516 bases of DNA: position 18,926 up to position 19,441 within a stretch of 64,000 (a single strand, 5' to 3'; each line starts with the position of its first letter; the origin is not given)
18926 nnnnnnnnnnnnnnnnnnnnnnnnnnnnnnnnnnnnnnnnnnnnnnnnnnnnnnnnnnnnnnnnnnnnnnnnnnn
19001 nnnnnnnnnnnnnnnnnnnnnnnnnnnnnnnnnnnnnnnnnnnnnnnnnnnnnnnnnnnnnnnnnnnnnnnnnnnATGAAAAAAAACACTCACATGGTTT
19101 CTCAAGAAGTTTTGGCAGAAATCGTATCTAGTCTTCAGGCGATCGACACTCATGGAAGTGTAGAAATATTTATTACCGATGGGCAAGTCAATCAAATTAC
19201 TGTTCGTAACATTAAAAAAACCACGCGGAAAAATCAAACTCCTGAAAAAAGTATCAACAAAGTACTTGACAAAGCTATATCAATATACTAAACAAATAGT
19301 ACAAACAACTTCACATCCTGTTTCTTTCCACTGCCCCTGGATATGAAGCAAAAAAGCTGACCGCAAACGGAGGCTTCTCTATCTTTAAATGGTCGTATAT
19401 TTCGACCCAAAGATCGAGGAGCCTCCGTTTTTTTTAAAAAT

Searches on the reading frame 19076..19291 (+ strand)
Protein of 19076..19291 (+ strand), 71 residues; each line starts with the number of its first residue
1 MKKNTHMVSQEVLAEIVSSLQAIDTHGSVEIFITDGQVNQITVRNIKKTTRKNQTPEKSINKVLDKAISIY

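Call 13: search_protein_families(library=pfam, proteins=[window:19076-19291:+], max_evalue=0.01)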
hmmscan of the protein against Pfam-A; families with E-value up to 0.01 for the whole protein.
window:19076-19291:+ (71 aa): 1 family
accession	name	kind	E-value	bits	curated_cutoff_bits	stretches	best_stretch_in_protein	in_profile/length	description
PF10055.14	DUF2292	-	8.4e-05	22.5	22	1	12-41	1-29/37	Uncharacterized small protein (DUF2292)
